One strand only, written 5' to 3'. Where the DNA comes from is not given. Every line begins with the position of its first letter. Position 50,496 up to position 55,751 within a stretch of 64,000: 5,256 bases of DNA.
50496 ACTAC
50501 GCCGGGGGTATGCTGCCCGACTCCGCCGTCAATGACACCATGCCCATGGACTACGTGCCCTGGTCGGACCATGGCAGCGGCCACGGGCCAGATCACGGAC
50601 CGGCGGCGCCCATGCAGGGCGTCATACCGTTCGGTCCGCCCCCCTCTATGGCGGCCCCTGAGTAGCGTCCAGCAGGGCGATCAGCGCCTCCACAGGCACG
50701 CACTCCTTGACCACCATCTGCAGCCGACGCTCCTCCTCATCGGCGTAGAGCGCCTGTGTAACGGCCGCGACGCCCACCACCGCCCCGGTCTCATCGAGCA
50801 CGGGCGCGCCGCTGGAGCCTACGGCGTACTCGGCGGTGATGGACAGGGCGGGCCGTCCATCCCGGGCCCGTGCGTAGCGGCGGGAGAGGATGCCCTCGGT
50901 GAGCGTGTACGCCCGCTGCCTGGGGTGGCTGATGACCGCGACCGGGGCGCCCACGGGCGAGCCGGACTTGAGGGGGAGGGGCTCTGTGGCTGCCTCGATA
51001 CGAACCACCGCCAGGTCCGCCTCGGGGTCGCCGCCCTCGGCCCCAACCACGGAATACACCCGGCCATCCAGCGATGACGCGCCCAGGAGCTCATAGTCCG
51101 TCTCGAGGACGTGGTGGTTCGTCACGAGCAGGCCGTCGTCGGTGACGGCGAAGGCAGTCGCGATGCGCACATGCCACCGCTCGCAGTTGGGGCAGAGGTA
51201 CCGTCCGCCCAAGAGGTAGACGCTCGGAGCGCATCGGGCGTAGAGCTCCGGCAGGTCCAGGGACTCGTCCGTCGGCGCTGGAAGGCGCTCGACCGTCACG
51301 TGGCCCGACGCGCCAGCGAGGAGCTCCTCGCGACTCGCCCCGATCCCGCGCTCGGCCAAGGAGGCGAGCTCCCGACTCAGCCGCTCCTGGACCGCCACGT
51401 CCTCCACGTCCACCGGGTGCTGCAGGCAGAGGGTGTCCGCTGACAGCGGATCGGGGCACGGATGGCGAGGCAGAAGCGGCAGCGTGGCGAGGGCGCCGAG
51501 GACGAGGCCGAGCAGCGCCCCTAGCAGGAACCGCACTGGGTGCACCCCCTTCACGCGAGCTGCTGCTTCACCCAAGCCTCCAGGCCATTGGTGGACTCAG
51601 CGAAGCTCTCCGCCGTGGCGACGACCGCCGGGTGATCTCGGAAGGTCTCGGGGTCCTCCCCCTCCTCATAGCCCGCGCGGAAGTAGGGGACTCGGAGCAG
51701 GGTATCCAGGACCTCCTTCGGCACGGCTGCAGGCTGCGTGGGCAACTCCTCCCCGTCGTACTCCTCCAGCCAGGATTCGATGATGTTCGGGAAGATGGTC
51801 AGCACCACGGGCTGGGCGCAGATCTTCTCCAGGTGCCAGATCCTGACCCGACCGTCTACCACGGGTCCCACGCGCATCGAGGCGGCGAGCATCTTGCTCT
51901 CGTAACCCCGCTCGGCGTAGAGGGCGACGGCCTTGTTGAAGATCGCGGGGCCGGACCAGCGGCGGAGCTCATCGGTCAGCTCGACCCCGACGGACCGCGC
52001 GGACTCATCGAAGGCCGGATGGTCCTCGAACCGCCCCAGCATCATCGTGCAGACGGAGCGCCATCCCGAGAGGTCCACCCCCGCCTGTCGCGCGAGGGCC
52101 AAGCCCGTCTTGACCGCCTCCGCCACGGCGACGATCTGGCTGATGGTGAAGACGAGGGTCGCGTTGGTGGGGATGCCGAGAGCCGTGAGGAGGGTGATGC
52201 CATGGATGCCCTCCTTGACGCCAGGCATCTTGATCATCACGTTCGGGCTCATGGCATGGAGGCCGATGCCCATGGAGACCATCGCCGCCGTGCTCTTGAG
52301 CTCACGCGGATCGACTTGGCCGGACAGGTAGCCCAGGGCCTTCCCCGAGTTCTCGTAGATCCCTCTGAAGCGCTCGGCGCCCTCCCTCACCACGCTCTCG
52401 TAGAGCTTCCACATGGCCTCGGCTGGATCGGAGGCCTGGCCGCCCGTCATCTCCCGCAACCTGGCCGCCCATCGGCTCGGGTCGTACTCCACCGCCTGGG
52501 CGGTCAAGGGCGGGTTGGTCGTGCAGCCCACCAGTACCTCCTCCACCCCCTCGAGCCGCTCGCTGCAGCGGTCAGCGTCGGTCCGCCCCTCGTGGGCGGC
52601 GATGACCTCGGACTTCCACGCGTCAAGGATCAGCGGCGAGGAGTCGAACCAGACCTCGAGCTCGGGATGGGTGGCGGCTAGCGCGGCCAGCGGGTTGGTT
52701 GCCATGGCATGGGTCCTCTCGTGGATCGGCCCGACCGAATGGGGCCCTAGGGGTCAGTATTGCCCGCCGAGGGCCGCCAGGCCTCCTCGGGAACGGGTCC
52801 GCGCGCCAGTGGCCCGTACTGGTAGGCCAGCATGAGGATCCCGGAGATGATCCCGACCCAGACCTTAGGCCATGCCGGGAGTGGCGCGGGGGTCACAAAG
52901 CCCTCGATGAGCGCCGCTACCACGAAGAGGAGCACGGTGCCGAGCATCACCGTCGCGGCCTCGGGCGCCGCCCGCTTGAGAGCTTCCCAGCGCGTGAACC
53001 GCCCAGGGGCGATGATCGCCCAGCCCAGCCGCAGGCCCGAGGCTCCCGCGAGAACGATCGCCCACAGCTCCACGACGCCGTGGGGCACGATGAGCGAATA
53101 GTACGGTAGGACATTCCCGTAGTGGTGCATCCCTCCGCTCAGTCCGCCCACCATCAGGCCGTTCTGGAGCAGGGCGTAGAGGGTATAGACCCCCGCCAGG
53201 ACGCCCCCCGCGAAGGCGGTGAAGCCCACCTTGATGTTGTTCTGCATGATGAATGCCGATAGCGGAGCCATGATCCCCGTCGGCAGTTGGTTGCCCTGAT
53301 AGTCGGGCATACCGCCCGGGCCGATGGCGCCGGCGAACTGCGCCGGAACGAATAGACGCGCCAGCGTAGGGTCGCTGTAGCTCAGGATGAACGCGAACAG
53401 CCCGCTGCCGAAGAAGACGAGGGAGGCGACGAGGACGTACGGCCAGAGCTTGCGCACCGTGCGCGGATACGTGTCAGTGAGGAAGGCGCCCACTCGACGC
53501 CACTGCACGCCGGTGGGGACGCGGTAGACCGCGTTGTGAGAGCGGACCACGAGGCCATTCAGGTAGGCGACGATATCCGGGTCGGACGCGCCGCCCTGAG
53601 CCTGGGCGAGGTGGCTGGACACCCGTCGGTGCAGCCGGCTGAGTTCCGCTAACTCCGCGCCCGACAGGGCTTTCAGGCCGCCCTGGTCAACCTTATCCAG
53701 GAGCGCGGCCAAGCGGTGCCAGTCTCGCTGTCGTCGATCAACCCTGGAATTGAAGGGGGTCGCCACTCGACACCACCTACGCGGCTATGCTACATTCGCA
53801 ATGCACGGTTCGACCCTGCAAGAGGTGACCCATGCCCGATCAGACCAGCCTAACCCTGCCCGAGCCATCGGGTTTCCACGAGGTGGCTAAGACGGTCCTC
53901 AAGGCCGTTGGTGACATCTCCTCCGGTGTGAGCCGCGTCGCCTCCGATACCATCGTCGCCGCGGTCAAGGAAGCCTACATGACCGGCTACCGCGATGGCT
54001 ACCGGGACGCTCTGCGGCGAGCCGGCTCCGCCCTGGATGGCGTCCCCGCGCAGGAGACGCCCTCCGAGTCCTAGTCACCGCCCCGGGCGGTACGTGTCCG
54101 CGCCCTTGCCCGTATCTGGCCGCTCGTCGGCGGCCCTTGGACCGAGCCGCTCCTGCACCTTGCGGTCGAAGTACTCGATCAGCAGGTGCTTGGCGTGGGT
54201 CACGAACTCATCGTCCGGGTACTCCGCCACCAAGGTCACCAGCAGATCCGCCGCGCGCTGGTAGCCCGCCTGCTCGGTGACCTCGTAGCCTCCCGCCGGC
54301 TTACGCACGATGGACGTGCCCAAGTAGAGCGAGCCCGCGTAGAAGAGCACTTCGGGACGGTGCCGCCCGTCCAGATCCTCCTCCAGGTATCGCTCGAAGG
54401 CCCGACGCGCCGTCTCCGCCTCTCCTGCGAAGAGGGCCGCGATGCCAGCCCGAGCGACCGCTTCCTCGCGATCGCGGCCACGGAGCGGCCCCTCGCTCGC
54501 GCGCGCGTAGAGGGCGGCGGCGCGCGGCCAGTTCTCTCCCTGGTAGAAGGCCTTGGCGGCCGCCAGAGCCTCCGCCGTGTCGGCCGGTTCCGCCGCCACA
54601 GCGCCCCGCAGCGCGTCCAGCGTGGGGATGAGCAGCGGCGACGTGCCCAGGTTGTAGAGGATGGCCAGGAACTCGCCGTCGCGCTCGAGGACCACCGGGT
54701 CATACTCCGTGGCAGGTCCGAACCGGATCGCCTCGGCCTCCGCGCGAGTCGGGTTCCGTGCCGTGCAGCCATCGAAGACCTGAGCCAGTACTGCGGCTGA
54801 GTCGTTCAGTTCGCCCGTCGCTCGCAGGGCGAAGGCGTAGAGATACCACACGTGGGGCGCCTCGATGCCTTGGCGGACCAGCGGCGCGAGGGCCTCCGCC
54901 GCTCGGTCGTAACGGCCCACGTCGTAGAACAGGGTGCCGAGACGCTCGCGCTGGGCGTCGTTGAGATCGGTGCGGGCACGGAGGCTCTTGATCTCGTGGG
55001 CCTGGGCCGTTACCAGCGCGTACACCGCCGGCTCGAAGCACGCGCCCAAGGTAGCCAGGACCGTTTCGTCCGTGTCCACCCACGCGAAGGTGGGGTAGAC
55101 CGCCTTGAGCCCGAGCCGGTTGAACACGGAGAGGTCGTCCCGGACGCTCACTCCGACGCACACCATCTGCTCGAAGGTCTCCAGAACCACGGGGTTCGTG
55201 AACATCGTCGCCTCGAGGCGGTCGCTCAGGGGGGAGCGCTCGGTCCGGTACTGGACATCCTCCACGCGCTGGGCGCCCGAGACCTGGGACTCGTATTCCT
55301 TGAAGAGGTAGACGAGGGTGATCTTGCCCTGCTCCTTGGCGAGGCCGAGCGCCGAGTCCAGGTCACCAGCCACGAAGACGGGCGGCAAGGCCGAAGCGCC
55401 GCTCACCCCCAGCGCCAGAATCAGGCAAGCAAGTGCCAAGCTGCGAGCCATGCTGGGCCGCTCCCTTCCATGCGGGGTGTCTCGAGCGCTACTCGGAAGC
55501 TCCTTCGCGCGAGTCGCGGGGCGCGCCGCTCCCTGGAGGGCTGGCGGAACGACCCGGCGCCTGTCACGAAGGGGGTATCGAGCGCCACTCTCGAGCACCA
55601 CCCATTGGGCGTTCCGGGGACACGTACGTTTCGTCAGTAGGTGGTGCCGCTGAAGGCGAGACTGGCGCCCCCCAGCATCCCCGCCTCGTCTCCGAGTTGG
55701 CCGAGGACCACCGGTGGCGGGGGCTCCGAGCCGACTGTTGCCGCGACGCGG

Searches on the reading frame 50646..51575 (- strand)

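Call 65: search_protein_families(library=pfam, proteins=[window:50646-51575:-], max_evalue=0.0001)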
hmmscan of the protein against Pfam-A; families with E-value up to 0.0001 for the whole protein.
window:50646-51575:- (309 aa): 1 family
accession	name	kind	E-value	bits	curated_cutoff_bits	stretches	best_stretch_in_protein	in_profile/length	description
PF13365.12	Trypsin_2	-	5.1e-21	76.4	27.6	1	139-269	1-144/144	Trypsin-like peptidase domain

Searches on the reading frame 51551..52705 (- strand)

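Call 65: search_protein_families(library=pfam, proteins=[window:51551-52705:-], max_evalue=0.0001)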
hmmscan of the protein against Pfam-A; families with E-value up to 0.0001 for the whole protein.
window:51551-52705:- (384 aa): 1 family
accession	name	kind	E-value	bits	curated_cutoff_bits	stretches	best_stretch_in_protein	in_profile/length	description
PF00923.25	TAL_FSA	-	5.4e-27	95.3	27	1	56-314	18-234/285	Transaldolase/Fructose-6-phosphate aldolase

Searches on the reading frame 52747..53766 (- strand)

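Call 65: search_protein_families(library=pfam, proteins=[window:52747-53766:-], max_evalue=0.0001)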
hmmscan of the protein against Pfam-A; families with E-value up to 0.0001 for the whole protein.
window:52747-53766:- (339 aa): 1 family
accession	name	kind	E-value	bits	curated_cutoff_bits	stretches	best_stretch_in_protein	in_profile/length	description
PF01944.22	SpoIIM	-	1e-35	123.6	26.9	1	115-293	1-163/163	Stage II sporulation protein M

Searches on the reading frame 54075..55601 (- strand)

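Call 65: search_protein_families(library=pfam, proteins=[window:54075-55601:-], max_evalue=0.0001)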
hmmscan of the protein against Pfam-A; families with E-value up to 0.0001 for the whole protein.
window:54075-55601:- (508 aa): 1 family
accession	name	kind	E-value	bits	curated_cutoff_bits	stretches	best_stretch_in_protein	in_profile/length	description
PF13432.12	TPR_16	-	5.1e-06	27.3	32.7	1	221-273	3-55/65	Tetratricopeptide repeat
